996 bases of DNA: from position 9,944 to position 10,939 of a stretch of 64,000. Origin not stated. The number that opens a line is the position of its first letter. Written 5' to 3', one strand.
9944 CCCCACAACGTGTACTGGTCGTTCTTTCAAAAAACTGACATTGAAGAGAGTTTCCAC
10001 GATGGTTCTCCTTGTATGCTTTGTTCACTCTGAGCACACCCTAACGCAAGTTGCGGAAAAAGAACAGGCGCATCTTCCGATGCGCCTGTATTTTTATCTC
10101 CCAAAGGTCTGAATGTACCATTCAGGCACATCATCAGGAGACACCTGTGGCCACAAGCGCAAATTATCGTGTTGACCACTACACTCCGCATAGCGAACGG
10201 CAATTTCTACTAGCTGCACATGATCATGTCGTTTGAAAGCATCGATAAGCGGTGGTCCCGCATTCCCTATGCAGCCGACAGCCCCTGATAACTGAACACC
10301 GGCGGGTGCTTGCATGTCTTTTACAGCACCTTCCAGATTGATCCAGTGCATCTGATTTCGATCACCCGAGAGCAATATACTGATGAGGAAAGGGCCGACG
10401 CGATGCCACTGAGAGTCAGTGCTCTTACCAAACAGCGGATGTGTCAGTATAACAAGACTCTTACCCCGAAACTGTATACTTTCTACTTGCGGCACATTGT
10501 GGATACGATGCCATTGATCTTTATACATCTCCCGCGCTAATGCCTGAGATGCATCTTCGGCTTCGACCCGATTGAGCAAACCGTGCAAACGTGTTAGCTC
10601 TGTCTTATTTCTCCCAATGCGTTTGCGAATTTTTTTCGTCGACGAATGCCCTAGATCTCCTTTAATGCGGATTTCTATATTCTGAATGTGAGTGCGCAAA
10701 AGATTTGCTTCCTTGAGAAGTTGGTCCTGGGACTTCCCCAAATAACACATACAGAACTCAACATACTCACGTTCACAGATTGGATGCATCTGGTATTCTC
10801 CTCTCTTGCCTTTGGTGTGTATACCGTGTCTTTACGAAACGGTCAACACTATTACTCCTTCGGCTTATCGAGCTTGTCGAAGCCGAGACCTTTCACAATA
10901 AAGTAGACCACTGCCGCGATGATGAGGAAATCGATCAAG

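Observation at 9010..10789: Three-gene cassette: 231-aa unknown protein, stand-alone E1-like (ThiF/MoeB) enzyme and 48-aa peptide ORF, all with strong SDs, ended by a terminator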

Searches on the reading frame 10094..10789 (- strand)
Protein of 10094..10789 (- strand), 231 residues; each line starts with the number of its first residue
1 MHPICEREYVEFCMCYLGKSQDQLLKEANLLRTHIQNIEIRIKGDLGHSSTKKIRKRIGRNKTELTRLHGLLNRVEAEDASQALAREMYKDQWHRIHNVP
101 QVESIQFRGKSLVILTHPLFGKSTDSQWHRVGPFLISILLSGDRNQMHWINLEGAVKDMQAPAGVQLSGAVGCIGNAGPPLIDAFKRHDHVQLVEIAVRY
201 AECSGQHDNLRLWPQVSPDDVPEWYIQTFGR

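Call 3: search_protein_families(library=pfam, proteins=[window:10094-10789:-], max_evalue=1)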
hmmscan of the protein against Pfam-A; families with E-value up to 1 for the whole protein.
window:10094-10789:- (231 aa): 1 family
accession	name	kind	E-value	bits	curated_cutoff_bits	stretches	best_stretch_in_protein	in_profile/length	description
PF05316.17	VAR1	-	0.24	11.9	33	1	27-64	120-161/195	Mitochondrial ribosomal protein (VAR1)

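Call 4: search_protein_families(library=padloc, proteins=[window:10094-10789:-], max_evalue=1)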
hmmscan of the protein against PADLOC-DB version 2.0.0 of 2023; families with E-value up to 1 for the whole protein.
window:10094-10789:- (231 aa): 0 families

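Call 5: search_protein_families(library=ncbifam, proteins=[window:10094-10789:-], max_evalue=1)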
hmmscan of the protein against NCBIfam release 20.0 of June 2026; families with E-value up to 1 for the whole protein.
window:10094-10789:- (231 aa): 3 families
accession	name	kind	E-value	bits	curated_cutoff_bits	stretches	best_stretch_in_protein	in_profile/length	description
NF009427.0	PRK12787.1-3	equivalog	0.043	14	192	1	41-81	89-131/142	flagellar assembly regulator FliX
NF004774.0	PRK06114.1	equivalog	0.081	12.2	360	1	32-99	61-124/262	SDR family oxidoreductase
TIGR04404.1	RiPP_SkfA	equivalog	0.15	12.1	45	1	144-175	1-30/53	sporulation killing factor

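Call 8: find_homologous_proteins(query=window:10094-10789:-)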
Query window:10094-10789:- (231 aa): 2 proteins with E <= 0.001 among 164 candidates.
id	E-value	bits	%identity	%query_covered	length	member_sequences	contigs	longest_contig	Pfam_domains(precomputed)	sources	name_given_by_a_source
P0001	2.6e-156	536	100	100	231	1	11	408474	-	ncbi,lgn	-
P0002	1.7e-86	308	60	98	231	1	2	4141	-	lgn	-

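Call 18: find_homologous_proteins(query=A2, max_evalue=0.01)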
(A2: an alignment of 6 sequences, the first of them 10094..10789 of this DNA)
Query A2 (6 sequences) (231 aa, profile of the alignment): 12 proteins with E <= 0.01 among 4310 candidates.
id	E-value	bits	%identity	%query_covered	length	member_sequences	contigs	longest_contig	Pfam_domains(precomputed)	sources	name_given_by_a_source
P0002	1.8e-101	357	60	98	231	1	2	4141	-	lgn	-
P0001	4.5e-99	349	100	100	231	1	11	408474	-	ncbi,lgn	-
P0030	5.8e-89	316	33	87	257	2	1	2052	-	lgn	-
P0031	2.8e-85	304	29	74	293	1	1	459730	-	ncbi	-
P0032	1.4e-64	236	31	99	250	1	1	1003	-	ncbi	-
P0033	5.3e-63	231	34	74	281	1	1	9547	-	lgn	-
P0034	2.5e-61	225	28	97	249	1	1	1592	-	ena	-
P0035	3.4e-60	221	32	79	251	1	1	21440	-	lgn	-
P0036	1.5e-59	219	31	78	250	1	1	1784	-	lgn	-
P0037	2.6e-58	215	35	81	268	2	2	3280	-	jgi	jgi:hypothetical protein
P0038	1.0e-47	181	24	94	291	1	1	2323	-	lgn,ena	-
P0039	1.6e-42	164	39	55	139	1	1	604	-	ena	-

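Call 30: predict_structure(alignment_id=A3)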
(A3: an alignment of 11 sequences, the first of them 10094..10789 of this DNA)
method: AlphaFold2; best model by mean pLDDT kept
length: 231 residues; sequences in the alignment: 11
mean_pLDDT: 83.4   pTM: 0.72
mean pLDDT of the five models: 83.4, 82.5, 82.1, 80.9, 78.3
residues with pLDDT >= 90: 96; 70-90: 92; 50-70: 41; < 50: 2
segments of 3 or more residues with pLDDT < 50: none
pLDDT, mean of each block of 10 residues (from residue 1): 85 82 93 97 87 93 97 94 90 93 91 90 85 87 73 65 56 66 87 84 60 88 77 61
secondary structure, 60 per line:
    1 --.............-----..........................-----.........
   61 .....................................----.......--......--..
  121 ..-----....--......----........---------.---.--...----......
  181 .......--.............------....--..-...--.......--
elements in order: H3-15 H21-46 H52-97 E102-108 E111-116 E119-122 E128-131 E134-139 E147-151 E168-170 H175-187 H190-202 H209-212 H223-229

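Call 32: search_protein_representatives(alignment_id=A3)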
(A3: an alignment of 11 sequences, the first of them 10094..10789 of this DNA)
Query: 11 sequences, 250 profile positions. Proteins with E-value up to 0.001 (for the whole library): 471; up to 1e-10: 115; up to 1e-30: 58. The best 150 are listed.
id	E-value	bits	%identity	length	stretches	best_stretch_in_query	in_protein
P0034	1.2e-102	358.9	-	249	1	5-249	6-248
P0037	5.6e-100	350.2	-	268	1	1-250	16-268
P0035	2.4e-99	348.1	-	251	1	2-249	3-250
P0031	7.1e-89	313.8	-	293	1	2-246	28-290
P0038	2.5e-85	302.2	-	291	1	4-250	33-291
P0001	1.3e-82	293.2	-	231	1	14-250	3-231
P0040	2.7e-69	249.6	-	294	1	11-249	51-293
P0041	8.2e-69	248.1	-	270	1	15-248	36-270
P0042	2.5e-62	226.8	-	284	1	12-249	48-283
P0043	6.1e-62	225.6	-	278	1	14-249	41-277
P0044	8.3e-62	225.1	-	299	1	5-249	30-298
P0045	1.1e-60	221.5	-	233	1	16-250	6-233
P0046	3.3e-60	219.9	-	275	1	4-249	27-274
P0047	1.3e-59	218.0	-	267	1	20-249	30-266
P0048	4.4e-59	216.2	-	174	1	79-248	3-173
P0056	6.8e-54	199.2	-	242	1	10-247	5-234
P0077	2.6e-37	144.9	-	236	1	16-250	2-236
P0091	4.9e-31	124.3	-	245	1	13-249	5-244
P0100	1.9e-23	99.5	-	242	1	14-247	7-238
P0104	1.3e-21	93.4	-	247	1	16-250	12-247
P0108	8.9e-19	84.2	-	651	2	91-234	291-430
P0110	2.0e-18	83.0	-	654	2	44-219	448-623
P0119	1.6e-15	73.5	-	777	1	51-236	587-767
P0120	2.6e-15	72.8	-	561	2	72-219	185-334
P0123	6.9e-15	71.4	-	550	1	55-239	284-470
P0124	2.9e-13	66.1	-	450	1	39-239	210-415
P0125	2.9e-13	66.1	-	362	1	45-235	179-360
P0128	1.9e-12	63.4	-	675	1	54-237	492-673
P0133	1.5e-11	60.5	-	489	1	42-240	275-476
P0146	8.6e-11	58.0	-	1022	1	91-236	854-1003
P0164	9.9e-10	54.5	-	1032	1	82-236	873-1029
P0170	1.7e-09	53.7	-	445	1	75-237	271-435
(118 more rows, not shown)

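Call 33: search_protein_families(library=pfam, proteins=[P0108, P0110, P0119, P0120, P0123, P0124, P0146, P0164, P0128, P0133], max_evalue=0.01)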
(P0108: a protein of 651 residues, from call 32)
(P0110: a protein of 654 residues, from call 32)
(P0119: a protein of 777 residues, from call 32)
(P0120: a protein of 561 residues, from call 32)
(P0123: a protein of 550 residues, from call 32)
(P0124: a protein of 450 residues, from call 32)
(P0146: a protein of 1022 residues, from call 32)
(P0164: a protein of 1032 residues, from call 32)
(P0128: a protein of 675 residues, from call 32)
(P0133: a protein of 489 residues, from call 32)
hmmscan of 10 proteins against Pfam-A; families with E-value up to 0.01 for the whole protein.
P0108 (651 aa): 0 families

P0110 (654 aa): 0 families

P0119 (777 aa): 0 families

P0120 (561 aa): 0 families

P0123 (550 aa): 1 family
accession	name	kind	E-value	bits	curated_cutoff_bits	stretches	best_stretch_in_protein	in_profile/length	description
PF14520.12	HHH_5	-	3.3e-09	37.5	27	1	491-543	5-55/57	Helix-hairpin-helix domain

P0124 (450 aa): 0 families

P0146 (1022 aa): 0 families

P0164 (1032 aa): 1 family
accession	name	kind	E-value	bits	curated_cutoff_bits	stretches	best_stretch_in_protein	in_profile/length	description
PF25622.1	Phi29_MCP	-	0.0076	16.1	27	0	807-898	130-206/323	Phi29-like phage major capsid protein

P0128 (675 aa): 0 families

P0133 (489 aa): 0 families

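Call 35: search_protein_families(library=phrogs, proteins=[window:10094-10789:-, P0108, P0119, P0123, P0124, P0146, P0133], max_evalue=0.01)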
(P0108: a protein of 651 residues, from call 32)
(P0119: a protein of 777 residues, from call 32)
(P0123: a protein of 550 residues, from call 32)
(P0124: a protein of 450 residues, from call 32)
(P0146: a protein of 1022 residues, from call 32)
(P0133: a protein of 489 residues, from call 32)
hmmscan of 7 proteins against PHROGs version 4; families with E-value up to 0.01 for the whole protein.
window:10094-10789:- (231 aa): 0 families

P0108 (651 aa): 0 families

P0119 (777 aa): 1 family
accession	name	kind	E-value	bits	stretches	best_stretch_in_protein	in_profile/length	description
phrog_5430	-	unknown function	0.0079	17.2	0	547-567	8-28/52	-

P0123 (550 aa): 0 families

P0124 (450 aa): 0 families

P0146 (1022 aa): 0 families

P0133 (489 aa): 0 families

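Call 55: search_dna_similar(query=P0170, collection=phages, mode=protein, max_evalue=0.001, max_rows=15)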
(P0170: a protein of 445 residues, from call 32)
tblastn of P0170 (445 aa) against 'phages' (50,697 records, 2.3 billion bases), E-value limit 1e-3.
No match.

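Call 57: find_related_loci(query=P0170, collection=viral_contigs, flank=5000)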
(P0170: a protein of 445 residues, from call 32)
Query P0170 (445 aa) in viral_contigs; peptide patterns used: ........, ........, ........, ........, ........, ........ (x = any residue, [..] = any of these).
10 stretches matched a pattern, but none encodes a relative of the query by tblastn (E <= 1e-3).

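Call 58: find_encoding_contigs(protein=P0170, flank=5000, max_places=2)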
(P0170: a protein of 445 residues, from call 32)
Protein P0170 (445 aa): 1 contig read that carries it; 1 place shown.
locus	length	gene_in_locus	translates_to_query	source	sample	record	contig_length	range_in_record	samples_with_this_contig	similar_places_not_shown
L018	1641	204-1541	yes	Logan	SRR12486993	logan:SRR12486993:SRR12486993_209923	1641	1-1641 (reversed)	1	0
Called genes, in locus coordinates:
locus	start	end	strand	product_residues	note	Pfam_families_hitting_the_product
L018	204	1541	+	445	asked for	-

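Call 73: list_cluster_members(proteins=[P0056, P0077, P0091, P0100, P0104, P0108, P0119, P0125, P0146, P0164])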
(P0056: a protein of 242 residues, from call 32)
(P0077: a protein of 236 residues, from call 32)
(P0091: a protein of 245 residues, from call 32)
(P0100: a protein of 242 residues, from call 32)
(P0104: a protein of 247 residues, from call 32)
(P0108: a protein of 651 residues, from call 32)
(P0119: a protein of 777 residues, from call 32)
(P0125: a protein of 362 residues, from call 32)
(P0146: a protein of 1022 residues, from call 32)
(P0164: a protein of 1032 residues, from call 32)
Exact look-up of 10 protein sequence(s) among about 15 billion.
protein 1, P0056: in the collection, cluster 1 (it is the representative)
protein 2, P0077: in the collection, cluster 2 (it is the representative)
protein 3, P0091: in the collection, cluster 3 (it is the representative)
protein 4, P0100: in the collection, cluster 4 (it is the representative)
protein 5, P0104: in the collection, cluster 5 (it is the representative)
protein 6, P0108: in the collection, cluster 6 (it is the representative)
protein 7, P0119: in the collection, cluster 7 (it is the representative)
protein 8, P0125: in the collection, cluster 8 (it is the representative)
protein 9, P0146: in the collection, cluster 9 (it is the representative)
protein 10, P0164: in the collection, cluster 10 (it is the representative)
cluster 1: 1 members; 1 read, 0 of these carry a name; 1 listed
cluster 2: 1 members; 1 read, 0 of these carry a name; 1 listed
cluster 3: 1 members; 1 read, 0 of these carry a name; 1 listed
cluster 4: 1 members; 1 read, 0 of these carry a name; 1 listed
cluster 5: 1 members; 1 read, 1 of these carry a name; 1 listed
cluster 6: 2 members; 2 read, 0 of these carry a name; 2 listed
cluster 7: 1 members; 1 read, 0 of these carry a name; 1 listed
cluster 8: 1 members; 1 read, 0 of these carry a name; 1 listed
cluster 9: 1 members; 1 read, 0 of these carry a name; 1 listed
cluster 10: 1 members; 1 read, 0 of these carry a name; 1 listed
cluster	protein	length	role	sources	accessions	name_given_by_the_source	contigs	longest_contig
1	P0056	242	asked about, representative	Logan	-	-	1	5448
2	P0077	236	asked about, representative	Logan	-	-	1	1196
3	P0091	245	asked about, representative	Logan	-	-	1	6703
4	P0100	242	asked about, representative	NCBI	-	-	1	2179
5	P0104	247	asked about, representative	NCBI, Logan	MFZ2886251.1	MAG: hypothetical protein WA021_00345 [Minisyncoccia bacterium]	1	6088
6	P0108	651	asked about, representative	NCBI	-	-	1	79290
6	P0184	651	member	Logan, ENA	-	-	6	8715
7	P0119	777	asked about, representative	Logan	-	-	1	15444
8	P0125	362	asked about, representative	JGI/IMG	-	-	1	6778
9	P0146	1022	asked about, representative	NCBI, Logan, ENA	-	-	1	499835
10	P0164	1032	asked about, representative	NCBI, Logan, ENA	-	-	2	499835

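Call 74: find_encoding_contigs(protein=P0108, flank=7000, max_places=1)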
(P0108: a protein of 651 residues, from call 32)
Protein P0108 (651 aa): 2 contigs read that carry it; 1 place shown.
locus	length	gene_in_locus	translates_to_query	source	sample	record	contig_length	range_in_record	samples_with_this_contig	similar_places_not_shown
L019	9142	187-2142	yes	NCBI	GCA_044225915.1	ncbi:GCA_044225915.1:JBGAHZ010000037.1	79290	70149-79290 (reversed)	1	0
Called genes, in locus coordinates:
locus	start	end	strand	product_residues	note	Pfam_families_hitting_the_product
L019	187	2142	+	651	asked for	-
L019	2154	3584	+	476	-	-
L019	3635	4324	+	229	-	PF00899:ThiF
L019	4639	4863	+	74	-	-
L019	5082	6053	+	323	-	-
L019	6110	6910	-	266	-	-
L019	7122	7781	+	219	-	-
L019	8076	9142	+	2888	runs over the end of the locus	PF06414:Zeta_toxin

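Call 75: find_encoding_contigs(protein=P0146, flank=7000, max_places=1)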
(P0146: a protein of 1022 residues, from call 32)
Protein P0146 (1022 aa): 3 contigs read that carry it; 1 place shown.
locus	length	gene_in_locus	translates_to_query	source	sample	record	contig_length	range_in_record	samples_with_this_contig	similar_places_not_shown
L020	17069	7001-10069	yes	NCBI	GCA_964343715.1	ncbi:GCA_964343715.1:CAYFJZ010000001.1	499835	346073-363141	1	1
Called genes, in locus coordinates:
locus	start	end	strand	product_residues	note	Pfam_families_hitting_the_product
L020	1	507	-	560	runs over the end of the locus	-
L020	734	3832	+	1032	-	-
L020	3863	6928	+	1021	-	-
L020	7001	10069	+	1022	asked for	-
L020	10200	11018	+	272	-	-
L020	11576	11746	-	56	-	-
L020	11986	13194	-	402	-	PF03060:NMO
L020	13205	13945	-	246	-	PF00383:dCMP_cyt_deam_1 (weak)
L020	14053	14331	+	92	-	-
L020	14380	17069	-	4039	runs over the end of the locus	PF17892:Cadherin_5 (faint), PF17963:Big_9 (weak)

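Call 76: find_encoding_contigs(protein=P0104, flank=5000, max_places=1)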
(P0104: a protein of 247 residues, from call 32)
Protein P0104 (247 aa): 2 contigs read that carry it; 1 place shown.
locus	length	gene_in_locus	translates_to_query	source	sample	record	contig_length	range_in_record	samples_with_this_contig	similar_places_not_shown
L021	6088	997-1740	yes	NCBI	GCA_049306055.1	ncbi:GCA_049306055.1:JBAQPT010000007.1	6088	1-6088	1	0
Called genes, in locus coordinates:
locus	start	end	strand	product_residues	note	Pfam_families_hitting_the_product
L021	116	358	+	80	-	PF08570:DUF1761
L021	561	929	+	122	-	PF01741:MscL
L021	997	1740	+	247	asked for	-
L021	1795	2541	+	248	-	PF00899:ThiF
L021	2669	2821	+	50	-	-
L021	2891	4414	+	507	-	PF13567:DUF4131, PF03772:Competence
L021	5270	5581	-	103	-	-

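Call 78: search_protein_families(library=padloc, proteins=[L019:187-2142:+, L019:2154-3584:+, L019:3635-4324:+, L019:4639-4863:+, L019:5082-6053:+], max_evalue=0.1)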
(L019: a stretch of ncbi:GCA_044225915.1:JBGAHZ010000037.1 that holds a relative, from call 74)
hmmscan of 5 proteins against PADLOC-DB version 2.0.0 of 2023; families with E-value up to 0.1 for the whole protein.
L019:187-2142:+ (651 aa): 0 families

L019:2154-3584:+ (476 aa): 0 families

L019:3635-4324:+ (229 aa): 32 families (the best 25 are shown)
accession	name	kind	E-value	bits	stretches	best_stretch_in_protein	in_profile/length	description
PDLC00836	E1-E2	-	2e-14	51.1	1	15-83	338-406/602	E1-E2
PDLC00856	E1-E2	-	1.6e-13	48.1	1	17-84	321-388/573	E1-E2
PDLC00832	E1-E2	-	4.5e-13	46.3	1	15-87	335-407/588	E1-E2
PDLC00844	E1-E2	-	4.7e-13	46.6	1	14-96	272-356/489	E1-E2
PDLC00850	E1-E2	-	1.5e-12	44.7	1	18-83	314-379/566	E1-E2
PDLC00837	E1-E2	-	2.7e-11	41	1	15-83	322-394/593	E1-E2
PDLC00840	E1-E2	-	3.3e-11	40.9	1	14-83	209-278/458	E1-E2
PDLC00829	E1-E2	-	3.5e-11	40.9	1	17-86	170-239/426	E1-E2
PDLC00855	E1-E2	-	5.8e-11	40.1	1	14-82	298-366/579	E1-E2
PDLC00828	E1-E2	-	2.4e-10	38.2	1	16-86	173-243/431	E1-E2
PDLC00831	E1-E2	-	1.5e-09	35.2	1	5-82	305-382/578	E1-E2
PDLC00848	E1-E2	-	1.7e-09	34.5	1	17-82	373-438/607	E1-E2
PDLC00853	E1-E2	-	4.3e-09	33.9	1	7-85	299-381/546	E1-E2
PDLC00826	E1-E2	-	5.3e-09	33.3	1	11-92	327-411/576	E1-E2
PDLC00857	E1-E2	-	5.4e-09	33.1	1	14-84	342-412/589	E1-E2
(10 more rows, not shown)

L019:4639-4863:+ (74 aa): 0 families

L019:5082-6053:+ (323 aa): 1 family
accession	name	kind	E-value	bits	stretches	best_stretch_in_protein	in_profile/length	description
PDLC00554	JetC2|JetC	-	0.031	11.6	1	179-266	267-353/390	DUF3584 domain; MukB-like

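Call 79: search_protein_families(library=pfam, proteins=[L019:2154-3584:+, L019:3635-4324:+, L019:4639-4863:+, L019:5082-6053:+, L019:6110-6910:-, L019:7122-7781:+, L020:10200-11018:+], max_evalue=0.1)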
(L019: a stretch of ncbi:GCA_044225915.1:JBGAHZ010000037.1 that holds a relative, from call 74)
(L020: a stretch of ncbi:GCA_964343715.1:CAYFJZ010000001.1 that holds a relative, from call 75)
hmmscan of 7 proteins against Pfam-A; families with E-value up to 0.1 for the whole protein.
L019:2154-3584:+ (476 aa): 0 families

L019:3635-4324:+ (229 aa): 3 families
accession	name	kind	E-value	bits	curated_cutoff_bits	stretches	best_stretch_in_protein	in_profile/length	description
PF00899.27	ThiF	-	1.2e-17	64.3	28.1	1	20-198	22-202/238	ThiF family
PF02826.25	2-Hacid_dh_C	-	0.0065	16.3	25.1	1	8-54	26-72/178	D-isomer specific 2-hydroxyacid dehydrogenase, NAD binding domain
PF03435.24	Sacchrp_dh_NADP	-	0.093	13.5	25.1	0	23-81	3-67/129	Saccharopine dehydrogenase NADP binding domain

L019:4639-4863:+ (74 aa): 2 families
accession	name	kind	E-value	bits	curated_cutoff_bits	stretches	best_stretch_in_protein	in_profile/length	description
PF02597.26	ThiS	-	0.001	20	22.5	1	21-73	15-75/76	ThiS family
PF11396.14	PepSY_like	-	0.086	13.6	28.3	1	7-55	29-73/83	Putative beta-lactamase-inhibitor-like, PepSY-like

L019:5082-6053:+ (323 aa): 1 family
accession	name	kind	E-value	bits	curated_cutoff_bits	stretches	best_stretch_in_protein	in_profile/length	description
PF20808.2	MINT_RAM7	-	0.0078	16.9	108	1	235-312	20-95/110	Msx2-interacting protein, RAM7 domain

L019:6110-6910:- (266 aa): 0 families

L019:7122-7781:+ (219 aa): 0 families

L020:10200-11018:+ (272 aa): 0 families

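Call 90: list_cluster_members(proteins=[P0001, P0003, P0015, P0017, P0028, P0032, L019:3635-4324:+, L019:4639-4863:+, L021:2669-2821:+, L016:4364-4528:+])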
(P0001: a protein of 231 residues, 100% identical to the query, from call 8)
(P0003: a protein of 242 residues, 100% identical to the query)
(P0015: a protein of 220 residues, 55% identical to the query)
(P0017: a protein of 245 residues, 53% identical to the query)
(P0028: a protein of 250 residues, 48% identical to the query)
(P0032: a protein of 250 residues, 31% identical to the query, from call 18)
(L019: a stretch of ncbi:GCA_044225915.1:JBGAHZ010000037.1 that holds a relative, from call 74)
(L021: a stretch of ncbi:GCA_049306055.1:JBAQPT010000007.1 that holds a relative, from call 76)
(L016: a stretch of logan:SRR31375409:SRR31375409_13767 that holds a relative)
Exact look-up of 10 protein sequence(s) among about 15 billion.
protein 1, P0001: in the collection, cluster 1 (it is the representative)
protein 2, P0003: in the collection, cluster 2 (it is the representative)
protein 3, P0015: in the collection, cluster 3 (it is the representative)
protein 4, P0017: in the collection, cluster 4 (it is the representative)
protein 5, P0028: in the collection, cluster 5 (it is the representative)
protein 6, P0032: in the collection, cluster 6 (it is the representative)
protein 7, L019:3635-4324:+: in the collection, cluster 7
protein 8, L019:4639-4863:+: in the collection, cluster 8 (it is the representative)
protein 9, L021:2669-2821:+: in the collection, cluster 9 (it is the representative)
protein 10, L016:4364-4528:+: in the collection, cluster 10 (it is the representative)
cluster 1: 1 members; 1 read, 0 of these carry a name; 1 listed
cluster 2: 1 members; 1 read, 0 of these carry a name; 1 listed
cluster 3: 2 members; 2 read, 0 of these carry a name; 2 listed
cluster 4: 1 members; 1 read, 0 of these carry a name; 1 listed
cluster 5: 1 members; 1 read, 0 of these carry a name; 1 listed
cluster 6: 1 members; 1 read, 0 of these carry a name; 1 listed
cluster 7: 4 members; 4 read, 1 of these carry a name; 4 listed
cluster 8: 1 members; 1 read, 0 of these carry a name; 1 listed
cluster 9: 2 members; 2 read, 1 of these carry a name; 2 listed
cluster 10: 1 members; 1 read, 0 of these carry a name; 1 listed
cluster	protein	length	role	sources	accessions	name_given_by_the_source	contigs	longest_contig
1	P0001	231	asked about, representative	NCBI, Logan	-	-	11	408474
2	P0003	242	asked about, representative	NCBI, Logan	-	-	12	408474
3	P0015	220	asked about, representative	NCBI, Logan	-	-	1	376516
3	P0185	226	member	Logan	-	-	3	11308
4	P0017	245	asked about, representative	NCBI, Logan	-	-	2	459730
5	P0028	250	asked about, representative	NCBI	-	-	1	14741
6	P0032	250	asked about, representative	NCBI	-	-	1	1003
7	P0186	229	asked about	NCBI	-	-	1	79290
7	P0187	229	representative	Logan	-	-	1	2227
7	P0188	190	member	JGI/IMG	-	hypothetical protein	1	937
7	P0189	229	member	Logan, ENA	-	-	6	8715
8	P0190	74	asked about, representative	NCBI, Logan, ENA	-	-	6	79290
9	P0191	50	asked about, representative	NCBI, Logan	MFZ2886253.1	MAG: hypothetical protein WA021_00355 [Minisyncoccia bacterium]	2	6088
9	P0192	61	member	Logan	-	-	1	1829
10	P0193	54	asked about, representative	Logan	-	-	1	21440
